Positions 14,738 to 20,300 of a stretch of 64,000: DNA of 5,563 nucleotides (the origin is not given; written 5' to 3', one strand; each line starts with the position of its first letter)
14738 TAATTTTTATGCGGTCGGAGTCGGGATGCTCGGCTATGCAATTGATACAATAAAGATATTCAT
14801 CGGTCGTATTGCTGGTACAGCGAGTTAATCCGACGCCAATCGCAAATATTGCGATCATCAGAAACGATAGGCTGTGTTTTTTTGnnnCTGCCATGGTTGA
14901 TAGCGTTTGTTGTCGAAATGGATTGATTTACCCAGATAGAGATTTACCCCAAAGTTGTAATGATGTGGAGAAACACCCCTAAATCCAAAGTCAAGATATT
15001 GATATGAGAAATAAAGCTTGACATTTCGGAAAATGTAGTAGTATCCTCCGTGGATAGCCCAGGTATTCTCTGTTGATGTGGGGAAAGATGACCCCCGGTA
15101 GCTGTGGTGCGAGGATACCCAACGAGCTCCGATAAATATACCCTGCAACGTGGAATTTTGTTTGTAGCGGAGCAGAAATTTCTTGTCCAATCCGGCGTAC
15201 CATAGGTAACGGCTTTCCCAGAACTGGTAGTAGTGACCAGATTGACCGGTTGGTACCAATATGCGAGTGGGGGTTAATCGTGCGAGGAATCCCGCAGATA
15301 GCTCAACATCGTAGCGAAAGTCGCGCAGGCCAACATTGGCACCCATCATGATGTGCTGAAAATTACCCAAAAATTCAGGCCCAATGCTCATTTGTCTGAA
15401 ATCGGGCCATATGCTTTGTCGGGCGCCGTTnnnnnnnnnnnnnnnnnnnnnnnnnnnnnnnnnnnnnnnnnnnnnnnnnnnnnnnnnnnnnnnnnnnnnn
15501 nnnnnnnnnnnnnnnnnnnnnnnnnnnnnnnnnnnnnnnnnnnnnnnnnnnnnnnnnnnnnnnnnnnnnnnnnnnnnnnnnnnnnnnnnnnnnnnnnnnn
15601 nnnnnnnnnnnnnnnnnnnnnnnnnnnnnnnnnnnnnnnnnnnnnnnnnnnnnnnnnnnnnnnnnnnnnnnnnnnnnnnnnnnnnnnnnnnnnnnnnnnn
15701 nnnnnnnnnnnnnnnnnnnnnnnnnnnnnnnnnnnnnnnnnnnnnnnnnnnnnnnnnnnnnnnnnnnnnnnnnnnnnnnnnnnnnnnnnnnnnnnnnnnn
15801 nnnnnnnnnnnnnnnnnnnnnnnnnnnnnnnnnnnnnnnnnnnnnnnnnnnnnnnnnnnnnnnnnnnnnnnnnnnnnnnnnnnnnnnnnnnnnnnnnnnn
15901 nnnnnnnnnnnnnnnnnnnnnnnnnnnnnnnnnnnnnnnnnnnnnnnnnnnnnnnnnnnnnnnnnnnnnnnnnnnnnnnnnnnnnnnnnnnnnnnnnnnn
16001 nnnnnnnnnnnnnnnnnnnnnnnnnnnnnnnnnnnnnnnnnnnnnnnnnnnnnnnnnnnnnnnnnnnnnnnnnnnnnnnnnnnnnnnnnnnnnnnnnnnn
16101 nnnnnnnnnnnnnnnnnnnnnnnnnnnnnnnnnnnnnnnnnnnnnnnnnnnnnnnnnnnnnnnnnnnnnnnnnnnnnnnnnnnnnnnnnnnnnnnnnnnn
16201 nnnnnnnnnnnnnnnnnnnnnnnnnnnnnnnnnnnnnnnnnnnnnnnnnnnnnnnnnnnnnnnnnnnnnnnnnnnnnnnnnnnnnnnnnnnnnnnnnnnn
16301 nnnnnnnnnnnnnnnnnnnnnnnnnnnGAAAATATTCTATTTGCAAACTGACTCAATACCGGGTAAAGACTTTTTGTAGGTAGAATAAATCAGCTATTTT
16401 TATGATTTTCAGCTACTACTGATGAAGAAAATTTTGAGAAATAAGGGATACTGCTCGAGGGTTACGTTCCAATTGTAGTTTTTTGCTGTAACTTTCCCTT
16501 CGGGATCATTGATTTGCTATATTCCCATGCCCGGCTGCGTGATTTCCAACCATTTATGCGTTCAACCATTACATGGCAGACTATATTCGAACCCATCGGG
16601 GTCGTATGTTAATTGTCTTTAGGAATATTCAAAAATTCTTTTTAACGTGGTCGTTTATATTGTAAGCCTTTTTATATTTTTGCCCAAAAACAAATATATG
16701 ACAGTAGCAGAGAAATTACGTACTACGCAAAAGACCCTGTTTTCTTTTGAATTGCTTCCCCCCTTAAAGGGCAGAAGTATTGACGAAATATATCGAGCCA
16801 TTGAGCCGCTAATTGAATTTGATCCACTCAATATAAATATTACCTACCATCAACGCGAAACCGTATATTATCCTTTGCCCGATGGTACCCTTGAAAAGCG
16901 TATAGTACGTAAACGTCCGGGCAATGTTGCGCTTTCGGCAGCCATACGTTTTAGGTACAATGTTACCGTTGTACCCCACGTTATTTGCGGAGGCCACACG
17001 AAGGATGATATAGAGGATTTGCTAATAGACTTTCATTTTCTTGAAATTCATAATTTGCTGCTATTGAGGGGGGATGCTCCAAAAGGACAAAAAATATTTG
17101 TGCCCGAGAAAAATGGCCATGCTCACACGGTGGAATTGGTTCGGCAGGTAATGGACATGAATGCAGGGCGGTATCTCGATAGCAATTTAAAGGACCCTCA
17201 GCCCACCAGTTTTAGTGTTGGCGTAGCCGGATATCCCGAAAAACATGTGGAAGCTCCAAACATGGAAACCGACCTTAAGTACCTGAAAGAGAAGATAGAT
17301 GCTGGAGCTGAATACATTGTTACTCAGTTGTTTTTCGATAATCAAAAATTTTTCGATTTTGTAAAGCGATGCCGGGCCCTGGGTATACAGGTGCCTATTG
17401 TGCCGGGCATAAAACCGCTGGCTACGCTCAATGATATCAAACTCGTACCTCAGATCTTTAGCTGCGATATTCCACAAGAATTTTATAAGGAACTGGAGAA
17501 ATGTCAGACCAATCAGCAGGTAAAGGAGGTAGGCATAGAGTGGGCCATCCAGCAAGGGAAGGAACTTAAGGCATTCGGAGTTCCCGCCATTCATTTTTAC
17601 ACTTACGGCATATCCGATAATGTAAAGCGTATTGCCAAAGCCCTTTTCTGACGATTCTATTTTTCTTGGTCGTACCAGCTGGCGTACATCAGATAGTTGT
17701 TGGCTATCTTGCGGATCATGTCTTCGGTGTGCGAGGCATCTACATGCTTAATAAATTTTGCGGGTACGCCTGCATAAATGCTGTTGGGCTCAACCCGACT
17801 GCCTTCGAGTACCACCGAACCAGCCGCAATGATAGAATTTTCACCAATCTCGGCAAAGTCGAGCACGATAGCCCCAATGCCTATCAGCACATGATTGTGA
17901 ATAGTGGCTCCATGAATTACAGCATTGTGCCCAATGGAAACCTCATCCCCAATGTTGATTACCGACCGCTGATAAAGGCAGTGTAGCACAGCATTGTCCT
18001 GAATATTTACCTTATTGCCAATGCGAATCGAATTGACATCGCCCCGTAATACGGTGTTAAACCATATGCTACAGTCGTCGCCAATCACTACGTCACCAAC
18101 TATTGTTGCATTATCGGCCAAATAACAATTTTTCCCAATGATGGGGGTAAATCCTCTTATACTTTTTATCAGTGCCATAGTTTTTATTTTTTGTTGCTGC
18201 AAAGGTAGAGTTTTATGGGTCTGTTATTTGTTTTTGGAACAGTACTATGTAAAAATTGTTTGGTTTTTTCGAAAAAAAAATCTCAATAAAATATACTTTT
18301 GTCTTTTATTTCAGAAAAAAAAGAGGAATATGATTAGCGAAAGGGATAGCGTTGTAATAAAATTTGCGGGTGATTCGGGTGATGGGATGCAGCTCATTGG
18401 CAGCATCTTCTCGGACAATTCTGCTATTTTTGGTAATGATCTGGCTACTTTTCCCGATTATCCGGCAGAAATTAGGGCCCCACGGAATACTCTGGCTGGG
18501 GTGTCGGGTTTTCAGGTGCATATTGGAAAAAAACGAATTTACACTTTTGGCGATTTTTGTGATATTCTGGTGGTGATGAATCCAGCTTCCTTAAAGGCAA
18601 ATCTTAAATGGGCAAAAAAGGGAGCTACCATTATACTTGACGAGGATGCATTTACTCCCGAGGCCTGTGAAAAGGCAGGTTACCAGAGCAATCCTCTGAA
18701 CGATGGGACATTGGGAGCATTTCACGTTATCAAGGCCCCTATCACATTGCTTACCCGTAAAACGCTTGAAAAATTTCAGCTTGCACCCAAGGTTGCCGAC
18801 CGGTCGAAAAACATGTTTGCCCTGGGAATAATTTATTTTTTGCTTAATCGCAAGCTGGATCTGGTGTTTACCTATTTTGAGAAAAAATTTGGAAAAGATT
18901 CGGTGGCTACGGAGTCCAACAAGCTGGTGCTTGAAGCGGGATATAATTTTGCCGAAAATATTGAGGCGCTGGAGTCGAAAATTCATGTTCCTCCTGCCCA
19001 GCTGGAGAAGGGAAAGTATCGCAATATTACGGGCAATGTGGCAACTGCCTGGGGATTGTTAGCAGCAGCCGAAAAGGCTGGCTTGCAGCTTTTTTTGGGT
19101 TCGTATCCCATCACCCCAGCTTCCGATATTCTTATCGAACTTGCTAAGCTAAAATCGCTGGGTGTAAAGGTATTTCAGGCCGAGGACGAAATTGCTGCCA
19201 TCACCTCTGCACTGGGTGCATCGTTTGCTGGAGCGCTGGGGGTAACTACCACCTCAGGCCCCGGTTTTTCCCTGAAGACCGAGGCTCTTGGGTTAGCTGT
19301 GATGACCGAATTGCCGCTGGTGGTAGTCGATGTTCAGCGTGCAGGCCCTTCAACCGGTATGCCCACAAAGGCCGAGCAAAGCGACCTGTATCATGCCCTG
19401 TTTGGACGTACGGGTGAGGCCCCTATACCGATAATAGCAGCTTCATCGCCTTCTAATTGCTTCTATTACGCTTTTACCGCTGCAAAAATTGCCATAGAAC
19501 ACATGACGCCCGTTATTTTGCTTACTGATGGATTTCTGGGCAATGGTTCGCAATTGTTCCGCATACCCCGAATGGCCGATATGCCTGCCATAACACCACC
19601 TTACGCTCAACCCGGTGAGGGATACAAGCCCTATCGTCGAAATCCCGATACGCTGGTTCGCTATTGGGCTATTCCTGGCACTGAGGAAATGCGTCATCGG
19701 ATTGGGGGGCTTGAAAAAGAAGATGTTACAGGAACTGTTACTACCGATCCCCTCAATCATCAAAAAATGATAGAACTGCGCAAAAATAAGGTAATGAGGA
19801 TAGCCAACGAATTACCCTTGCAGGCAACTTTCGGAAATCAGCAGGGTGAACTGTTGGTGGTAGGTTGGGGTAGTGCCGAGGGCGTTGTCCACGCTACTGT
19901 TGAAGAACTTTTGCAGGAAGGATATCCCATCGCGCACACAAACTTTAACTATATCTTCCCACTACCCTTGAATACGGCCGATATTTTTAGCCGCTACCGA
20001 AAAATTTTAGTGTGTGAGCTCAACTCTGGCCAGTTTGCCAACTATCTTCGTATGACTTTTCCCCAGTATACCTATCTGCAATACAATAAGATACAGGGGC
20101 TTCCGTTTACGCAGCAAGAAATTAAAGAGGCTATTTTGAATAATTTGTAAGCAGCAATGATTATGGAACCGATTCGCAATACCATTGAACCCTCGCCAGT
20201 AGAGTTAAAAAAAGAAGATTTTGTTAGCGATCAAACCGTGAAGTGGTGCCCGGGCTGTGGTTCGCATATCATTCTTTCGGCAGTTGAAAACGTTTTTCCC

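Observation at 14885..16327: Eight ankyrin repeats fused to an outer-membrane beta-barrel-like C-terminal domain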

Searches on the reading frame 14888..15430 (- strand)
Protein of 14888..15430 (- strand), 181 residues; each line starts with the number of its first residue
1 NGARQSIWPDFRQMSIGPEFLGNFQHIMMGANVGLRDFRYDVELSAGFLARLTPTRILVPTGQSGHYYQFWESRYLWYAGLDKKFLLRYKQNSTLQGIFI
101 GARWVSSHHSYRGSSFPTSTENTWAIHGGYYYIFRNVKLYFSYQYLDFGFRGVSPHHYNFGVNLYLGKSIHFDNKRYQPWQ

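Call 7: find_homologous_proteins(query=window:14888-15430:-, max_evalue=0.001)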
Query window:14888-15430:-: 21 candidates shared short words with the query, none scored E <= 0.001.

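Call 15: search_solved_structures(query=window:14888-15430:-, max_evalue=10)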
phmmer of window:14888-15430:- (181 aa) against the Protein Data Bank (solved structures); distinct sequences matched with E-value up to 10: 1.
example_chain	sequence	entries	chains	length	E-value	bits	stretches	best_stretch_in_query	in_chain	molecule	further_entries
4lpu_A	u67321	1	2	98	0.21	14.6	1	69-136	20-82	TENCON variant P40AR2-32R2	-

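Call 19: search_protein_representatives(protein=window:14888-15430:-)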
Query: 181 residues. Proteins with E-value up to 0.001 (for the whole library): 196; up to 1e-10: 71; up to 1e-30: 1. The best 150 are listed.
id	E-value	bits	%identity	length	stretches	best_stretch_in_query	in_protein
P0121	6.5e-33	130.5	38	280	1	2-181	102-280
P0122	9.3e-26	107.1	33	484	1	2-180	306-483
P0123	1.2e-25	106.8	34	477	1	2-180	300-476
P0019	1.8e-25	106.2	33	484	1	1-180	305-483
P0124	3.1e-25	105.5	35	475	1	2-181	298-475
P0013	3.5e-25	105.3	34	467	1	2-180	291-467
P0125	5.9e-23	98.0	31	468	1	2-181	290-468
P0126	6.1e-23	98.0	31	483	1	3-181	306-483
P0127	2.4e-22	96.0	34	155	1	28-181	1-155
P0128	1.8e-21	93.2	33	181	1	2-181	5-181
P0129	2.9e-21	92.5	33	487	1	1-170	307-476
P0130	3.2e-19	85.8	31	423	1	1-166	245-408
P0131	3.7e-19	85.6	35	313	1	1-167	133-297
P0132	5.0e-19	85.2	34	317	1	2-171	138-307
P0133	2.4e-18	82.9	35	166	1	26-164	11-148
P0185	6.8e-11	58.6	29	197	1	15-162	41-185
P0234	4.8e-07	46.1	37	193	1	13-157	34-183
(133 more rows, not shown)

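Call 23: search_solved_structures(query=A2, max_evalue=10)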
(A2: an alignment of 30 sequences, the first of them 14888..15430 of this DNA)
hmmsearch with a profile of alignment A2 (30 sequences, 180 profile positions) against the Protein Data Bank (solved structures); distinct sequences matched with E-value up to 10: 0.

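Call 30: search_protein_families(library=pfam, alignment_id=A2, max_evalue=10)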
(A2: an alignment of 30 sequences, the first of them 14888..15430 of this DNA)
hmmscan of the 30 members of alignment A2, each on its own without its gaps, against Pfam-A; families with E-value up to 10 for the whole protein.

A. member 1, window:14888-15430:- (181 aa): 0 families

B. families by the number of members that match (of 30 scanned): 8 families
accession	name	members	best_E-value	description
PF13505.12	OMP_b-brl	1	0.018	Outer membrane protein beta-barrel domain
PF09471.16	Peptidase_M64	1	0.024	IgA Peptidase M64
PF10082.15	BBP2_2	1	0.032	Putative beta-barrel porin 2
PF19493.4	Trypco1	1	0.039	Trypsin-co-occurring domain 1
PF13595.11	DUF4138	1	0.047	Domain of unknown function (DUF4138)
PF22717.1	SNaCT10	1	0.17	Short NACHT-associated C-Terminal domain, family 10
PF06702.18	Fam20C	1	0.29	Golgi casein kinase, C-terminal, Fam20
PF03170.19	BcsB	1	0.32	Bacterial cellulose synthase subunit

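Call 31: predict_structure(alignment_id=A2)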
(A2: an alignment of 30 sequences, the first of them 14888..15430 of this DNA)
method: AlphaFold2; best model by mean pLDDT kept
length: 181 residues; sequences in the alignment: 30
mean_pLDDT: 89.6   pTM: 0.80
mean pLDDT of the five models: 89.6, 89.6, 88.5, 88.4, 87.9
residues with pLDDT >= 90: 121; 70-90: 43; 50-70: 17; < 50: 0
segments of 3 or more residues with pLDDT < 50: none
pLDDT, mean of each block of 10 residues (from residue 1): 76 95 95 93 97 92 89 96 92 89 97 86 97 95 93 92 84 57 51
secondary structure, 60 per line:
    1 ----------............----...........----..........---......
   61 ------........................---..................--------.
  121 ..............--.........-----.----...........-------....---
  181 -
elements in order: E11-22 E27-37 E42-51 E55-60 E67-90 E94-111 E120-134 E137-145 E156-166 H174-177

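Call 33: fold_search(model_id=the predicted structure, library=pdb)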
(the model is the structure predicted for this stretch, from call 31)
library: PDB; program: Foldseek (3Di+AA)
matches with E <= 10: 1009; with E <= 0.001: 17
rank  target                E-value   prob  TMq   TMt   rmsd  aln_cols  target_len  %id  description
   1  1bxw                  5.2e-06  1.00  0.51  0.53   7.9       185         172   14  OUTER MEMBRANE PROTEIN A (OMPA) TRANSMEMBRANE DOMAIN (released 1998-10-14)
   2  9fzc_A                9.3e-06  1.00  0.45  0.47   6.8       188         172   14  Structure of OmpA-short in complex with nanobody Nb01 (released 2024-07-17)
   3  9fzd_A                2.1e-05  1.00  0.46  0.47   6.1       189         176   12  Structure of OmpA-long in complex with nanobody Nb39 (released 2024-07-17)
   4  9a2m_MODEL_1_A        2.6e-05  1.00  0.52  0.31   8.0       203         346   11  Model of E. coli OmpA by in-cell photo-crosslinking MS and deep learning (released 2023-02-24)
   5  2m06_MODEL_1_A        2.6e-05  1.00  0.39  0.45   8.2       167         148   16  NMR structure of OmpX in phopspholipid nanodiscs (released 2012-12-12)
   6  3qrc_B                2.9e-05  1.00  0.39  0.43   8.3       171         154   15  The crystal structure of Ail, the attachment invasion locus protein of Yersinia pestis, in complex with the heparin an (released 2011-11-23)
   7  1qj9                  3.0e-05  1.00  0.43  0.49   7.5       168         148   15  CRYSTAL STRUCTURE OF THE OUTER MEMBRANE PROTEIN OMPX FROM ESCHERICHIA COLI (released 1999-10-06)
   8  3qrc_A                3.4e-05  1.00  0.39  0.44   8.0       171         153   15  The crystal structure of Ail, the attachment invasion locus protein of Yersinia pestis, in complex with the heparin an (released 2011-11-23)
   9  1p4t                  4.1e-05  1.00  0.51  0.58   5.9       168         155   14  Crystal structure of Neisserial surface protein A (NspA) (released 2003-07-22)
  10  4rlc                  5.1e-05  1.00  0.48  0.62   6.5       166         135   13  Crystal structure of the N-terminal beta-barrel domain of Pseudomonas aeruginosa OprF (released 2015-04-22)
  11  3qra                  5.6e-05  1.00  0.40  0.45   8.1       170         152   15  The crystal structure of Ail, the attachment invasion locus protein of Yersinia pestis (released 2011-11-23)
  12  2n2l_MODEL_1_A        1.4e-04  1.00  0.42  0.46   8.3       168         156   15  NMR structure of yersinia pestis ail (attachment invasion locus) in decylphosphocholine micelles calculated wi (released 2015-07-22)
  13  1qjp                  2.2e-04  1.00  0.51  0.64   6.0       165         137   13  HIGH RESOLUTION STRUCTURE OF THE OUTER MEMBRANE PROTEIN A (OMPA) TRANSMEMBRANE DOMAIN (released 2000-06-30)
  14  3gp6                  2.5e-04  1.00  0.46  0.52   6.6       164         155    9  Crystal structure of PagP in SDS/MPD (released 2010-06-23)
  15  2jmm_MODEL_1_A        8.7e-04  1.00  0.45  0.51   9.5       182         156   14  NMR solution structure of a minimal transmembrane beta-barrel platform protein (released 2007-07-03)
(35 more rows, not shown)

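Call 38: find_related_loci(query=window:14888-15430:-, collection=genome_contigs, flank=6000)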
Query window:14888-15430:- (181 aa) in genome_contigs; peptide patterns used: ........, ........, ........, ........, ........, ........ (x = any residue, [..] = any of these).
47 stretches matched a pattern; 1 encode a relative of the query (tblastn E <= 1e-3); 1 distinct loci.
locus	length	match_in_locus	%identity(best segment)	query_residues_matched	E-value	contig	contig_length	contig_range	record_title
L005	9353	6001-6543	78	1-181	2e-103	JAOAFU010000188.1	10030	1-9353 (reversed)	MAG: Bacteroidales bacterium isolate SKW298 k141_1283348, whole genome shotgun sequence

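Call 63: find_encoding_contigs(protein=P0185, flank=4000, max_places=2)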
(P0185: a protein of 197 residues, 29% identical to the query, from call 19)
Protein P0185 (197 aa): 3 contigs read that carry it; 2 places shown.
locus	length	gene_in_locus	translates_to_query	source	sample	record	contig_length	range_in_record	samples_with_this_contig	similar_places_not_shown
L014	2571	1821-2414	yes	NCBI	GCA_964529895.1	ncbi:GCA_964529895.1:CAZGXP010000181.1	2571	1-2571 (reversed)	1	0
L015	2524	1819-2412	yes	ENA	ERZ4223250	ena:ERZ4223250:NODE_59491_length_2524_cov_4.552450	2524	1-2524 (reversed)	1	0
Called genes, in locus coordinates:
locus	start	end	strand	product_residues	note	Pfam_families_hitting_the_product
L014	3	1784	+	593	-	?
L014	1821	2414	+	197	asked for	-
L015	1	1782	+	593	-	?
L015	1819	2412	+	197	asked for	-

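Call 65: search_protein_families(library=pfam, proteins=[L014:3-1784:+, P0185, P0234], max_evalue=0.01)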
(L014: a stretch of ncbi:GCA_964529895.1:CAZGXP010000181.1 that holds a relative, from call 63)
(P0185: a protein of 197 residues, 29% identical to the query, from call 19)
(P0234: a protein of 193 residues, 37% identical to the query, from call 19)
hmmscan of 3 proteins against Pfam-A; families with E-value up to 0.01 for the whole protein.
L014:3-1784:+ (593 aa): 2 families
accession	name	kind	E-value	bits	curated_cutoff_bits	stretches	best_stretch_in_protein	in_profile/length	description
PF07669.17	Eco57I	-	4.3e-09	37.1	25.3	1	38-201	32-166/171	Eco57I restriction-modification methylase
PF02384.22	N6_Mtase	-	0.0015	18.4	20.4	1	92-181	115-193/311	N-6 DNA Methylase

P0185 (197 aa): 0 families

P0234 (193 aa): 0 families

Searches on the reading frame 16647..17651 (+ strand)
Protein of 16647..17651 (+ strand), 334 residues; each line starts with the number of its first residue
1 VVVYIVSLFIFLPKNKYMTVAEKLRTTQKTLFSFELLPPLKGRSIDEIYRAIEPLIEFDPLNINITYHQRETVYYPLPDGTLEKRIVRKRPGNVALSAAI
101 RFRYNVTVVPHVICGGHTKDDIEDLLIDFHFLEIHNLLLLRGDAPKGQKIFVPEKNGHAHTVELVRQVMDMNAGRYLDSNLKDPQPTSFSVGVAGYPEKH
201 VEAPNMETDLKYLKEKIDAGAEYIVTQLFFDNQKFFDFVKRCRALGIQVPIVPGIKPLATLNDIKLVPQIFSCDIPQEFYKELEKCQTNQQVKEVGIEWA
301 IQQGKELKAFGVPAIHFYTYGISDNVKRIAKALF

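Call 8: search_protein_families(library=pfam, proteins=[window:16647-17651:+], max_evalue=0.001)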
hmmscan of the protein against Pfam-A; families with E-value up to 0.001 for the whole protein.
window:16647-17651:+ (334 aa): 1 family
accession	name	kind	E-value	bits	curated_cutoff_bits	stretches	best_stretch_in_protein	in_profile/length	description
PF02219.23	MTHFR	-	5.1e-60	203.7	24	1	26-332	7-285/287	Methylenetetrahydrofolate reductase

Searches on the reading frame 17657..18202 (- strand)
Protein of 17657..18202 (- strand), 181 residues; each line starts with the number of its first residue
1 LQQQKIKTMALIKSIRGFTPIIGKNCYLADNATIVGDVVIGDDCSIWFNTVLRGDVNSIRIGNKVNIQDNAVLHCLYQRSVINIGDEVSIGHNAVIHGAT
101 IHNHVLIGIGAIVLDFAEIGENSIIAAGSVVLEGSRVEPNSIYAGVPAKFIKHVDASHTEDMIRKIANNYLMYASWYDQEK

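Call 8: search_protein_families(library=pfam, proteins=[window:17657-18202:-], max_evalue=0.001)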
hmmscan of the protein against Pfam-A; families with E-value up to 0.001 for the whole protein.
window:17657-18202:- (181 aa): 4 families
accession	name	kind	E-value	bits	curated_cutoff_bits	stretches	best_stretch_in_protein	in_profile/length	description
PF00132.30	Hexapep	-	4.6e-22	77.2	27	2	20-54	2-36/36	Bacterial transferase hexapeptide (six repeats)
PF25084.1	LbH_EIF2B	-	1.6e-10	41.4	54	2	24-121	8-101/105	EIF2B subunit epsilon LbH domain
PF21711.3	DCTN5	-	4.8e-06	26.8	40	1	38-169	34-172/182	Dynactin subunit 5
PF14602.12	Hexapep_2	-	2.5e-05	24.3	27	0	103-131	6-32/34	Hexapeptide repeat of succinyl-transferase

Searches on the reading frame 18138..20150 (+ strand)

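Call 8: search_protein_families(library=pfam, proteins=[window:18138-20150:+], max_evalue=0.001)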
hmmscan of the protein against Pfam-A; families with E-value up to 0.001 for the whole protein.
window:18138-20150:+ (670 aa): 2 families
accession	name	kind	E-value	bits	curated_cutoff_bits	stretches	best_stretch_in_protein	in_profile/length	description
PF01855.24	POR_N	-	1e-50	173.1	27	1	319-530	10-221/231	Pyruvate flavodoxin/ferredoxin oxidoreductase, thiamine diP-bdg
PF01558.24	POR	-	1.6e-21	77.7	27.4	1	81-269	2-172/173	Pyruvate ferredoxin/flavodoxin oxidoreductase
